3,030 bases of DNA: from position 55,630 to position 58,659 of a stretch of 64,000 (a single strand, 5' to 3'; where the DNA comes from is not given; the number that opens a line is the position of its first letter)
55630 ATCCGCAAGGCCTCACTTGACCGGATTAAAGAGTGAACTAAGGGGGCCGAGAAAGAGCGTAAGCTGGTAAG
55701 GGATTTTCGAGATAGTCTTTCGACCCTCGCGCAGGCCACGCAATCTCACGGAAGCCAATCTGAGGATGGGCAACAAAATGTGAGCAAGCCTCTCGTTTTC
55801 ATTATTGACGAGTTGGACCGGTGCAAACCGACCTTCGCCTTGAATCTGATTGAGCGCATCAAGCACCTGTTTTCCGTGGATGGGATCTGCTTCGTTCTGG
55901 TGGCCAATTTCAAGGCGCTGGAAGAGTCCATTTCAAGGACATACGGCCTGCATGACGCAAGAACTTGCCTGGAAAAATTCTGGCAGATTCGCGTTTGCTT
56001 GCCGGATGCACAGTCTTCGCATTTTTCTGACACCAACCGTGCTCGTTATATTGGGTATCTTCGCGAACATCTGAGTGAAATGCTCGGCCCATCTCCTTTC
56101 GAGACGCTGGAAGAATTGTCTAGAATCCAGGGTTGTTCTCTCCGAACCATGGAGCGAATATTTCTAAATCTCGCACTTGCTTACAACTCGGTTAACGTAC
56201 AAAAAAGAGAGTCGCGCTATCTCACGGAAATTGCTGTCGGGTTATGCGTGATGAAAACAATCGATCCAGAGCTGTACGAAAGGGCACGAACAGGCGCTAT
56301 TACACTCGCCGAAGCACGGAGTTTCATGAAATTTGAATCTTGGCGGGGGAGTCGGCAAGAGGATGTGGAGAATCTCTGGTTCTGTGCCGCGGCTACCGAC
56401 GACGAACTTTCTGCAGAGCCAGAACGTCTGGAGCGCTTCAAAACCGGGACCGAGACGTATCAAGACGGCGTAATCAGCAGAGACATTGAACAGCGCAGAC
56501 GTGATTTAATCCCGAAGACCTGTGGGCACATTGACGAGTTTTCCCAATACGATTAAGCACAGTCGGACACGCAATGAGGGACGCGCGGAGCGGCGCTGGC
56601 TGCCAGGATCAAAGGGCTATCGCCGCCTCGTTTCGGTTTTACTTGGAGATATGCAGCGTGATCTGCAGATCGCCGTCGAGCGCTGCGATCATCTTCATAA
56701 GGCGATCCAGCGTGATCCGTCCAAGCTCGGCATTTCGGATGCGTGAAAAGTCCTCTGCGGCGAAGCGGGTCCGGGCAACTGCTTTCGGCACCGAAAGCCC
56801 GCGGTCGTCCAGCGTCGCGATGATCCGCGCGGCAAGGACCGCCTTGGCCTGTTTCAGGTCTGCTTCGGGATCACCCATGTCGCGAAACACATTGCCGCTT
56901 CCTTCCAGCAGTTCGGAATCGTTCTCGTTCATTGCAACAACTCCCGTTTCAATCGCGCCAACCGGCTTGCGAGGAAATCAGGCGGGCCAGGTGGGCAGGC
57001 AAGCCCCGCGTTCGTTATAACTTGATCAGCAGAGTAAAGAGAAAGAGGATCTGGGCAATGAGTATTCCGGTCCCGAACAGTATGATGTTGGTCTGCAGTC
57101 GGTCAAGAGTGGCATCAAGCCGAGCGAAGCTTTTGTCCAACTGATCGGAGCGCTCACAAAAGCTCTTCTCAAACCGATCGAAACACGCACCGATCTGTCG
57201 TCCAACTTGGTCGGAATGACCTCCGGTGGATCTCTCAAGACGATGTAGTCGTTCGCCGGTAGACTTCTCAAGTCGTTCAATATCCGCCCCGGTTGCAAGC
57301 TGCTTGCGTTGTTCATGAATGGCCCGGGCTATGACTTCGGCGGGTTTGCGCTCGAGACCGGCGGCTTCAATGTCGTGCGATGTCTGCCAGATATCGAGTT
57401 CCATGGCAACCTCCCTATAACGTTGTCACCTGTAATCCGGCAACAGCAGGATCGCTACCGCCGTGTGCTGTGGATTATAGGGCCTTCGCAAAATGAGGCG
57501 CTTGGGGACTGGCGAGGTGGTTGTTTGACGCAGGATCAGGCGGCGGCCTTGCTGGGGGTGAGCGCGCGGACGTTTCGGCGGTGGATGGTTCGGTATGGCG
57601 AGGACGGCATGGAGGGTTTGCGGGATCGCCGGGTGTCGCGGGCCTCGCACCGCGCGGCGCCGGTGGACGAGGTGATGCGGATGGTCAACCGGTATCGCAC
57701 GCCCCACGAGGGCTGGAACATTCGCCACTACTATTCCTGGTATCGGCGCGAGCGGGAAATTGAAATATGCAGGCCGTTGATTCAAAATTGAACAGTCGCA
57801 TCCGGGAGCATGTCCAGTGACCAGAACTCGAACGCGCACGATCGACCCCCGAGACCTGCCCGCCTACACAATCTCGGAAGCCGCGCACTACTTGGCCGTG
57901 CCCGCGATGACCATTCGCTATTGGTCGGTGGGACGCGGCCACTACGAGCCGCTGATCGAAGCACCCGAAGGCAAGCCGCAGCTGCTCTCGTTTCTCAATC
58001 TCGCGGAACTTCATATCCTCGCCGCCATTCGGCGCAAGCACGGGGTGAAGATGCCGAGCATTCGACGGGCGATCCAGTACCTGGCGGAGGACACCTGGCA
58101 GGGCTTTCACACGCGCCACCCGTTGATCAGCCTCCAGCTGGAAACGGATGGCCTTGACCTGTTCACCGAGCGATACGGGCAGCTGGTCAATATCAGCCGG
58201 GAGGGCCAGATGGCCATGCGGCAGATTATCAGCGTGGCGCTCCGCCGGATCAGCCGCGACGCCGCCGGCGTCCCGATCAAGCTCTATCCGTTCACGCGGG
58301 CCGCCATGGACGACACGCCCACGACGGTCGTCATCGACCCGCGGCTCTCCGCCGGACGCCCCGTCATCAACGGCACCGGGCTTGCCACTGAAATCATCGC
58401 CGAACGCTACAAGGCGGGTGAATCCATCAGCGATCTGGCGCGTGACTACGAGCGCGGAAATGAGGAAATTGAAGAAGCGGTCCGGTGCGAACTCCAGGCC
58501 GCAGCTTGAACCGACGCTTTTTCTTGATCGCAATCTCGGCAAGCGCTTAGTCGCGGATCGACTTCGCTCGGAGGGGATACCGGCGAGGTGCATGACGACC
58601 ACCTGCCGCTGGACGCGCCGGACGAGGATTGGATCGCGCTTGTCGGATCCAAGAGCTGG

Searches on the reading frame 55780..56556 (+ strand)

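Call 52: search_protein_families(library=pfam, proteins=[window:55780-56556:+], max_evalue=0.001)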
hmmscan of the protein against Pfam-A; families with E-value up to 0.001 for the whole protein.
window:55780-56556:+ (258 aa): 1 family
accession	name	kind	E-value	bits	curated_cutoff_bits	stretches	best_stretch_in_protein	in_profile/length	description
PF07693.20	KAP_NTPase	-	1.8e-16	60.7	20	1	3-136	151-291/293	KAP family P-loop domain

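Call 53: search_protein_families(library=padloc, proteins=[window:55780-56556:+], max_evalue=0.001)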
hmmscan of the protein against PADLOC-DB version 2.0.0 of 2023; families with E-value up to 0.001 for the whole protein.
window:55780-56556:+ (258 aa): 7 families
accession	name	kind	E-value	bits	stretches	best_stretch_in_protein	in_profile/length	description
PDLC04959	PDC-S20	-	1.3e-37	128.4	1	2-195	185-382/464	-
PDLC04956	PDC-S20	-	4.1e-33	113.5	1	2-198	179-387/450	-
PDLC04957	PDC-S20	-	8.6e-13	46.5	1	3-135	182-313/446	-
PDLC04958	PDC-S20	-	5.8e-12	43.7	1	4-222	175-397/458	-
PDLC02361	PifA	-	1.7e-06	24.9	1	5-169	184-346/720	PifA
PDLC02210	QatA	-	5.5e-06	23.2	1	2-77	202-280/593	-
PDLC02209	QatA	-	2.8e-05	20.9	1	4-52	203-251/646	-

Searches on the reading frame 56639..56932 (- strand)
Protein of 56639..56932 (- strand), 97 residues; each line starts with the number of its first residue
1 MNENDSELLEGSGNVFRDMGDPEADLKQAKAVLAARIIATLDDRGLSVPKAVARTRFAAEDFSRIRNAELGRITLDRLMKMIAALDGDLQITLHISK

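Call 52: search_protein_families(library=pfam, proteins=[window:56639-56932:-], max_evalue=0.001)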
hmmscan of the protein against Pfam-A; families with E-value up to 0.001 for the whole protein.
window:56639-56932:- (97 aa): 1 family
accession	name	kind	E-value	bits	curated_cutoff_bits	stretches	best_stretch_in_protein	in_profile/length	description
PF13744.12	HTH_37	-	4e-17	62.2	27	1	15-92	1-78/80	Helix-turn-helix domain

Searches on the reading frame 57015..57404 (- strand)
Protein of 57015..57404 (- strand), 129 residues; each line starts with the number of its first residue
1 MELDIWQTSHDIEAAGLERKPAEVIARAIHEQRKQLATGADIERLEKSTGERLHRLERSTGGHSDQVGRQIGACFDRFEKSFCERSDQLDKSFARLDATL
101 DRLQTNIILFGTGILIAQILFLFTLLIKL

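Call 9: search_protein_families(library=pfam, proteins=[window:57015-57404:-], max_evalue=0.01)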
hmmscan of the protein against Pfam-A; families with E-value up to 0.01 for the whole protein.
window:57015-57404:- (129 aa): 0 families

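Call 10: find_homologous_proteins(query=window:57015-57404:-, max_evalue=0.001)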
Query window:57015-57404:- (129 aa): 2 proteins with E <= 0.001 among 34 candidates.
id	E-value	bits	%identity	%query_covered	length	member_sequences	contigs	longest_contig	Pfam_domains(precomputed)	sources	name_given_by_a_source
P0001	1.8e-57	211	81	100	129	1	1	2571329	-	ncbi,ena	-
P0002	6.3e-18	83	45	100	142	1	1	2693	PF07798.17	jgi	-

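Call 11: find_encoding_contigs(protein=P0001, flank=2000, max_places=4)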
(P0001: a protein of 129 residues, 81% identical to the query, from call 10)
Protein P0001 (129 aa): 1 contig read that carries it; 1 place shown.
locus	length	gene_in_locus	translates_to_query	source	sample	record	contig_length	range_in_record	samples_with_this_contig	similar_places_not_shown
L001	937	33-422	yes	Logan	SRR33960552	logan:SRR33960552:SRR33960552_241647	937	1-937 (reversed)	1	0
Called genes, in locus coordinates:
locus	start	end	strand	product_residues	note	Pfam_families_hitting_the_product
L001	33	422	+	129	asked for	-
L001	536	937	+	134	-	?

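Call 12: find_encoding_contigs(protein=P0002, flank=3000, max_places=4)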
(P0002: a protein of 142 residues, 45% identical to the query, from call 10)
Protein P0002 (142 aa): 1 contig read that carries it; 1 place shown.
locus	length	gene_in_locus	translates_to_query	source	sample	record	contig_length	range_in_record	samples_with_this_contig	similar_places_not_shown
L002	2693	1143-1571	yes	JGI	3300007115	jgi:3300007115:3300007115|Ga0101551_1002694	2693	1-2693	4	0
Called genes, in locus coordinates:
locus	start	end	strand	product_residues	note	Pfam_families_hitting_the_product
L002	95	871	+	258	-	PF00106:adh_short, PF08659:KR, PF13561:adh_short_C2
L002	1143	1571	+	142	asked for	PF07798:CCDC90-like (weak)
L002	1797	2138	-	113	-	-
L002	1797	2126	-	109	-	-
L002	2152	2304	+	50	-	-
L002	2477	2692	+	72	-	?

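Call 16: find_related_loci(query=A2, collection=genome_contigs, flank=1500)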
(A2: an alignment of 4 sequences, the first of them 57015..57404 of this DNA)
Query A2 (129 aa) in genome_contigs; peptide patterns used: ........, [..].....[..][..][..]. (x = any residue, [..] = any of these).
249 stretches matched a pattern; 1 encode a relative of the query (tblastn E <= 1e-3); 1 distinct loci.
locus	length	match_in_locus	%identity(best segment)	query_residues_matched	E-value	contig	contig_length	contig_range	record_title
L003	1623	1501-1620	70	1-38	8e-14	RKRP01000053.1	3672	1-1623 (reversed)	MAG: Gammaproteobacteria bacterium isolate PNGco_C_bin10 scaffold_7584, whole genome shotgun sequence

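Call 21: find_related_loci(query=A2, collection=metagenome_contigs, flank=1500)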
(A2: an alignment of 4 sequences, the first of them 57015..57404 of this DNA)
Query A2 (129 aa) in metagenome_contigs; peptide patterns used: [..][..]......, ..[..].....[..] (x = any residue, [..] = any of these).
366 stretches matched a pattern; 1 encode a relative of the query (tblastn E <= 1e-3); 1 distinct loci.
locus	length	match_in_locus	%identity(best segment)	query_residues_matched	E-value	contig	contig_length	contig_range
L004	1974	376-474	48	15-47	9e-7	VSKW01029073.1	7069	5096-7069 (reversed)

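Call 25: find_homologous_proteins(query=A2, max_evalue=0.01)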
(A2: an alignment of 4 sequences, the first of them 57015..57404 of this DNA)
Query A2 (4 sequences) (129 aa, profile of the alignment): 399 proteins with E <= 0.01 among 8000 candidates; the best 120 are listed.
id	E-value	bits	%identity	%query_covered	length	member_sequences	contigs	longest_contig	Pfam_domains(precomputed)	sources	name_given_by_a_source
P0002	1.1e-65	238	45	100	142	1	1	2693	PF07798.17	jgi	-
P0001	5.4e-59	217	81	100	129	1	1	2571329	-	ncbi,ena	-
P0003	7.4e-41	158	46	97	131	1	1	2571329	-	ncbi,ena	-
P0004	3.2e-40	156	39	100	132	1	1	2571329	-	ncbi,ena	-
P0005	1.8e-34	137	44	97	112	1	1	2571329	-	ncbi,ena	-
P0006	6.4e-24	103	34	67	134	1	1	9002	PF07798.17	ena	-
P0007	2.1e-19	88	50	47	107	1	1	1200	PF07798.17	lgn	-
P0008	1.3e-18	85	31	74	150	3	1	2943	PF01442.24,PF07798.17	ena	-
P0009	2.3e-18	85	41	38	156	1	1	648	PF01442.24,PF07798.17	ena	-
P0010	3.6e-18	84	30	82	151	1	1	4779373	PF07798.17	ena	-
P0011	1.1e-17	83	27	88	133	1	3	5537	PF07798.17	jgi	jgi:hypothetical protein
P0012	1.4e-17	82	34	61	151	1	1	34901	PF27276.1,PF07798.17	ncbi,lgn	-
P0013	1.8e-17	82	29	46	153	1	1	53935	PF07798.17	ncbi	ncbi:MAG: coiled-coil domain-containing protein [Nitrospirota bacterium]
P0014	1.5e-16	79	28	95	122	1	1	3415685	PF07798.17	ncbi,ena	-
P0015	1.7e-16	79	36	50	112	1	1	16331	-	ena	-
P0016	5.0e-16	77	28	63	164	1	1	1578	PF13392.13,PF07798.17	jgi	jgi:molecular chaperone GrpE (heat shock protein)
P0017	7.0e-16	77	35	75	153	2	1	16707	PF07798.17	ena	-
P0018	1.5e-15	76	27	98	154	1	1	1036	PF07798.17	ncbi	-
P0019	1.6e-15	76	28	48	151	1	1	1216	PF07798.17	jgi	-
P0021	1.8e-14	72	31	66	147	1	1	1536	PF07798.17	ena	-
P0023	2.3e-14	72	26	81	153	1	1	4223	PF07798.17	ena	-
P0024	5.2e-14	71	42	20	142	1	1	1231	PF13392.13,PF07798.17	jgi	jgi:sensor domain CHASE-containing protein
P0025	6.6e-14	70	26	59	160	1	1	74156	PF01442.24,PF07798.17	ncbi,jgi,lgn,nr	ncbi:MAG TPA: coiled-coil domain-containing protein [Lichenihabitans sp.]|jgi:cytochrome c556|nr:coi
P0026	1.6e-13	69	26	95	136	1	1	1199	PF07798.17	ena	-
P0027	2.4e-13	68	-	-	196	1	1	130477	PF07798.17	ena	-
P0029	6.5e-13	67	27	63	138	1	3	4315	PF07798.17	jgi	jgi:hypothetical protein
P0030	6.8e-13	67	27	63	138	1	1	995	PF07798.17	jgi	jgi:hypothetical protein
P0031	1.2e-12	66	30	40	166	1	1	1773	PF07798.17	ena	-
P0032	1.4e-12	66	31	66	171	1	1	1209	PF07798.17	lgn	-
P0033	3.2e-12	65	28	47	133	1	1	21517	PF27276.1,PF07798.17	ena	-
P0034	7.0e-12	64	29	45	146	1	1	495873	PF07798.17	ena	-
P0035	8.3e-12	63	28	96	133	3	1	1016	PF07798.17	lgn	-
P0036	9.4e-12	63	32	46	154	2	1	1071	PF07798.17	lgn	-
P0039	1.0e-11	63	21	96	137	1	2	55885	PF01442.24,PF07798.17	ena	-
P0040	1.1e-11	63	39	47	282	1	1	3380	PF01609.28,PF07798.17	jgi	jgi:hypothetical protein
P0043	2.0e-11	62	33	44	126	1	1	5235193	PF07798.17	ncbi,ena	-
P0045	2.5e-11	62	28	63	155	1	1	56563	PF07798.17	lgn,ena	-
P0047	4.6e-11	61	32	47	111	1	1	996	PF07798.17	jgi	jgi:hypothetical protein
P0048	5.3e-11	61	30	52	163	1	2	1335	PF13392.13,PF07798.17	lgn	-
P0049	6.6e-11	60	28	52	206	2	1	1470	PF01442.24,PF07798.17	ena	-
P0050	7.5e-11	60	27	70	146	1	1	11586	PF07798.17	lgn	-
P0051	8.2e-11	60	33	31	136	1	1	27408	PF07798.17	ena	-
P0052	8.5e-11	60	23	95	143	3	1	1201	PF07798.17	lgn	-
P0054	1.1e-10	60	-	-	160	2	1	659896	PF07798.17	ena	-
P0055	1.2e-10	60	-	-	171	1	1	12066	PF01442.24,PF07798.17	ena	-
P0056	1.4e-10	59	34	44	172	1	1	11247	PF07798.17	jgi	-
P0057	1.4e-10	59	28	96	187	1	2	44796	PF07798.17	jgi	jgi:chromosome segregation ATPase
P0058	1.4e-10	59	23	95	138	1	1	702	PF01442.24,PF07798.17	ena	-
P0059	1.6e-10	59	-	-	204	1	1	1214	PF07798.17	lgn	-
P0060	1.6e-10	59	-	-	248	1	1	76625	PF28337.1,PF27276.1,PF10805.15,PF07798.17,PF04977.21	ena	-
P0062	2.1e-10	59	24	87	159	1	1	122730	PF07798.17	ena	-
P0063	2.2e-10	59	27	50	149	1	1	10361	PF07798.17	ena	-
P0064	2.2e-10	59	30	83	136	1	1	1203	PF07798.17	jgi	jgi:hypothetical protein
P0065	2.3e-10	59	24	74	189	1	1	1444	PF27276.1,PF07798.17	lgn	-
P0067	4.4e-10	58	25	95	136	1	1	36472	PF07798.17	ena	-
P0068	4.5e-10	58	31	81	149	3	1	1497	PF07798.17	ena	-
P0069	5.2e-10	58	50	29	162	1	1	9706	PF07798.17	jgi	jgi:hypothetical protein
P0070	5.5e-10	58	-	-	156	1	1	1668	PF07798.17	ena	-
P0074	1.2e-9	56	26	83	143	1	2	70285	PF07798.17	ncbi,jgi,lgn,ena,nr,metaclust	ncbi:MAG: hypothetical protein OXE05_10020 [Chloroflexi bacterium]|nr:hypothetical protein [Chlorofl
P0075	1.4e-9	56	34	48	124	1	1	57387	PF07798.17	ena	-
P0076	2.7e-9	55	38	45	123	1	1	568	PF07798.17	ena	-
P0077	2.9e-9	55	28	52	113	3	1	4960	PF07798.17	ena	-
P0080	4.4e-9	55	24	92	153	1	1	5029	PF07798.17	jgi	jgi:hypothetical protein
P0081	4.5e-9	55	-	-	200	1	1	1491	PF07798.17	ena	-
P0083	5.6e-9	54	30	36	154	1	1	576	PF07798.17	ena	-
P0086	6.8e-9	54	33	50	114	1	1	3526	PF07798.17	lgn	-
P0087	9.3e-9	54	-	-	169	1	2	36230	PF07798.17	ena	-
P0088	9.7e-9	53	-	-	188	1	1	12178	PF01442.24,PF07798.17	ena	-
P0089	1.2e-8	53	25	65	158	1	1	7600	PF07798.17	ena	-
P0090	1.2e-8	53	-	-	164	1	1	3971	PF07798.17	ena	-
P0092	1.5e-8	53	-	-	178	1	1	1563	PF07798.17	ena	-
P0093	1.6e-8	53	42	27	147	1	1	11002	PF27276.1,PF07798.17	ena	-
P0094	1.7e-8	53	29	32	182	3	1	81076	PF07798.17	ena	-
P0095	1.8e-8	53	37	56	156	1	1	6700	PF07798.17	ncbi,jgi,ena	jgi:hypothetical protein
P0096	2.3e-8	52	-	-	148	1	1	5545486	PF07798.17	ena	-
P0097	2.3e-8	52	26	36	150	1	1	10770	PF27276.1,PF07798.17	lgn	-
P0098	2.5e-8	52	-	-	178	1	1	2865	PF07798.17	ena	-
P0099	2.5e-8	52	37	45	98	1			PF07798.17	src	-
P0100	2.7e-8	52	25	97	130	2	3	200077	PF27276.1,PF07798.17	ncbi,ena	-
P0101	2.7e-8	52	27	85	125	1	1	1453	PF07798.17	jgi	jgi:hypothetical protein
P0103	3.8e-8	52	29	90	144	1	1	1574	PF07798.17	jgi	jgi:hypothetical protein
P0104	3.9e-8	52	56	33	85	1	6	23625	-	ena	-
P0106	4.1e-8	51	-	-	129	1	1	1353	PF06810.18,PF07798.17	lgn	-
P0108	4.6e-8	51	-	-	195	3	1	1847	PF07798.17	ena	-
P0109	5.3e-8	51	-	-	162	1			PF07798.17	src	-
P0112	5.8e-8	51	21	95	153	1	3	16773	PF27276.1,PF07798.17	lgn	-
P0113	6.0e-8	51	41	27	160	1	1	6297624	PF07798.17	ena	-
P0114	6.1e-8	51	39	36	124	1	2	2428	PF07798.17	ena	-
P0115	6.8e-8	51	52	34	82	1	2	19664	-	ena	-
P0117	7.8e-8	51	40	19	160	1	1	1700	PF07798.17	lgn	-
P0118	8.0e-8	50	30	81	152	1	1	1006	PF07798.17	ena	-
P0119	8.6e-8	50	35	36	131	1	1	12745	PF07798.17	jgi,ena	jgi:hypothetical protein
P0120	9.1e-8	50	25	67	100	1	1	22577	PF07798.17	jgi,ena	jgi:hypothetical protein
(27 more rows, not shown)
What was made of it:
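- On DUF1640 / CCDC90-like (PF07798), for the downstream genes: However, a profile of the family retrieves 399 proteins, most of which carry PF07798 (call 25).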

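Call 27: find_encoding_contigs(protein=P0003, flank=3000, max_places=5)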
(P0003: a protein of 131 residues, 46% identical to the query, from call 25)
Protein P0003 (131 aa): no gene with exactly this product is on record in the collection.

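Call 28: find_encoding_contigs(protein=P0004, flank=3000, max_places=5)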
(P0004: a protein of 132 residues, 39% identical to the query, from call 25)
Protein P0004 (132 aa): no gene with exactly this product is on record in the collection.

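Call 29: find_encoding_contigs(protein=P0005, flank=3000, max_places=5)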
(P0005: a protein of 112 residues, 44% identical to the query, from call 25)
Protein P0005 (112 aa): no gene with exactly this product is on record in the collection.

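Call 37: find_encoding_contigs(protein=P0006, flank=4000, max_places=4)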
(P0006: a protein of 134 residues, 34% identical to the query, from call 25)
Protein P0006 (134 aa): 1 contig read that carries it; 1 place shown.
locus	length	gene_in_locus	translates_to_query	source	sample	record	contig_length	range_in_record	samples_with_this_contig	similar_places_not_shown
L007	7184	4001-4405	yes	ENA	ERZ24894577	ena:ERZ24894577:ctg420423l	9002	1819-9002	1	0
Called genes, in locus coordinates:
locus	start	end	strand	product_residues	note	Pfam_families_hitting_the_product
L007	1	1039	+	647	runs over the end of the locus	-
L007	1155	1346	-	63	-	-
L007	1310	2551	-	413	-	PF01939:NucS_C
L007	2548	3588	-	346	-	PF01170:UPF0020 (faint), PF08241:Methyltransf_11 (faint), PF13649:Methyltransf_25 (faint), PF01555:N6_N4_Mtase, PF13847:Methyltransf_31 (weak)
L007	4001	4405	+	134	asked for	PF07798:CCDC90-like (weak)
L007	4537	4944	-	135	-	PF00903:Glyoxalase, PF13468:Glyoxalase_3, PF13669:Glyoxalase_4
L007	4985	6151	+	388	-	PF02653:BPD_transp_2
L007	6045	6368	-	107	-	-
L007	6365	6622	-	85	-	PF01936:NYN (weak)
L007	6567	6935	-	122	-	-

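Call 38: find_encoding_contigs(protein=P0015, flank=4000, max_places=4)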
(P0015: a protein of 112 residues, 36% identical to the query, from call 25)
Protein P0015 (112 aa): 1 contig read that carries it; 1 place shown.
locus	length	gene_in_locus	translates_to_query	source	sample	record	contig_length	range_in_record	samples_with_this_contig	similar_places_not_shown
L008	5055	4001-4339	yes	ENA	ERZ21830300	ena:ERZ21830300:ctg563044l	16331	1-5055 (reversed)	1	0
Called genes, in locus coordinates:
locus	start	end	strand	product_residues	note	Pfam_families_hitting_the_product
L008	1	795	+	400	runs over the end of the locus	PF13609:Porin_4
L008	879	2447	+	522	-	-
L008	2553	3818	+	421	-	PF24575:TPR_Slam (weak), PF04575:SlipAM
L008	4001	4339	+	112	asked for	-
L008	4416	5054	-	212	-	?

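Call 53: search_protein_families(library=padloc, proteins=[window:57015-57404:-], max_evalue=0.001)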
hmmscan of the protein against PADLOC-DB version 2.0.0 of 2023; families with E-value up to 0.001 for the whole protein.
window:57015-57404:- (129 aa): 1 family
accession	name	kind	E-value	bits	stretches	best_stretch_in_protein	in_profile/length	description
PDLC00603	ZorA1|ZorA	-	0.00058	16.5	1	42-105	643-702/727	MotA/ExbB/TolQ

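Call 57: find_encoding_contigs(protein=P0115, flank=2500, max_places=6)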
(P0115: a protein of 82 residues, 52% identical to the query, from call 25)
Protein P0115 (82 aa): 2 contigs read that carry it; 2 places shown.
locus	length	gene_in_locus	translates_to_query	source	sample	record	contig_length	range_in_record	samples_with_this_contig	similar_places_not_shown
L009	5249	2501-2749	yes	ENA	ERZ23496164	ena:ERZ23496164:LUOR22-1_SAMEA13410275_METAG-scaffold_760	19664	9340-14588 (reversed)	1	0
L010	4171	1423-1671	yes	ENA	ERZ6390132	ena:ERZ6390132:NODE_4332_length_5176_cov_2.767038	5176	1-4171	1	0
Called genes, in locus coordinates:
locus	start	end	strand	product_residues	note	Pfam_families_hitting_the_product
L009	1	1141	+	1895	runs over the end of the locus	-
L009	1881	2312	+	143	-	-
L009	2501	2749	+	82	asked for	-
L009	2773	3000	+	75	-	-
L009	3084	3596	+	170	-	PF00565:SNase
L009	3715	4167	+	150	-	-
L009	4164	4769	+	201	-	PF16289:PIN_12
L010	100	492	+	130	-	-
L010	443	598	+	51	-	-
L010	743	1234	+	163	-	-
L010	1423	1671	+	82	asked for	-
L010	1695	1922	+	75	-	-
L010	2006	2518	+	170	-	PF00565:SNase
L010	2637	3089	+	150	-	-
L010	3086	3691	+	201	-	PF16289:PIN_12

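Call 58: find_encoding_contigs(protein=P0104, flank=2500, max_places=8)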
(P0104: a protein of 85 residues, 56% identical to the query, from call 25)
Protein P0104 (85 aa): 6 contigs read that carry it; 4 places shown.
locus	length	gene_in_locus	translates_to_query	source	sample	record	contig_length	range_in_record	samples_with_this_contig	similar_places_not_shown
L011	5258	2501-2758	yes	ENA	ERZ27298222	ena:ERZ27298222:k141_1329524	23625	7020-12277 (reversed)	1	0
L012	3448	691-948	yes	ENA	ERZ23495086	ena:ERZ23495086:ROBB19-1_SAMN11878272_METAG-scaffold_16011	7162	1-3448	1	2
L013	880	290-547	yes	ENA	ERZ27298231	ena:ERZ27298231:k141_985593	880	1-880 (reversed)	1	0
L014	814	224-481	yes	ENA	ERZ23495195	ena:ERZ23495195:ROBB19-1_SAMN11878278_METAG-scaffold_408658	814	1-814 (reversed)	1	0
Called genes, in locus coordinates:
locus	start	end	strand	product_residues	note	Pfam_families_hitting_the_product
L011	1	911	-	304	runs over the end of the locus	PF02899:Phage_int_SAM_1, PF00589:Phage_integrase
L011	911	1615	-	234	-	PF04340:DUF484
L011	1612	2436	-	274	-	PF01678:DAP_epimerase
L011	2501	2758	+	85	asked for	-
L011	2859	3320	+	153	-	PF01042:Ribonuc_L-PSP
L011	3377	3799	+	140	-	PF08780:NTase_sub_bind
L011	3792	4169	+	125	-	PF22600:MTPAP-like_central (weak), PF01909:NTP_transf_2 (weak)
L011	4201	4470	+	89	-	PF05015:HigB-like_toxin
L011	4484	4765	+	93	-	PF01381:HTH_3 (faint)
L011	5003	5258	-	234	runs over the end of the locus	-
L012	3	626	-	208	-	?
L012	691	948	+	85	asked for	-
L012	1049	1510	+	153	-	PF01042:Ribonuc_L-PSP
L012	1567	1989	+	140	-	PF08780:NTase_sub_bind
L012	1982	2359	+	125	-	PF22600:MTPAP-like_central (weak), PF01909:NTP_transf_2 (weak)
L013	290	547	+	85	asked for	-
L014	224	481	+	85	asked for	-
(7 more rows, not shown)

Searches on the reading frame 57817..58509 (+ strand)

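Call 52: search_protein_families(library=pfam, proteins=[window:57817-58509:+], max_evalue=0.001)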
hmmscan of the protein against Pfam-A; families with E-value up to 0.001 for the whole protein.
window:57817-58509:+ (230 aa): 2 families
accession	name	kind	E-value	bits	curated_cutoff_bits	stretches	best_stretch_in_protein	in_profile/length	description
PF04255.20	DUF433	-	1.2e-09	38.3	23.6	1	171-222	1-53/56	Protein of unknown function (DUF433)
PF21321.3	HTH_66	-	4e-07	30.8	24.3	1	15-86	1-83/83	Putative DNA-binding HTH domain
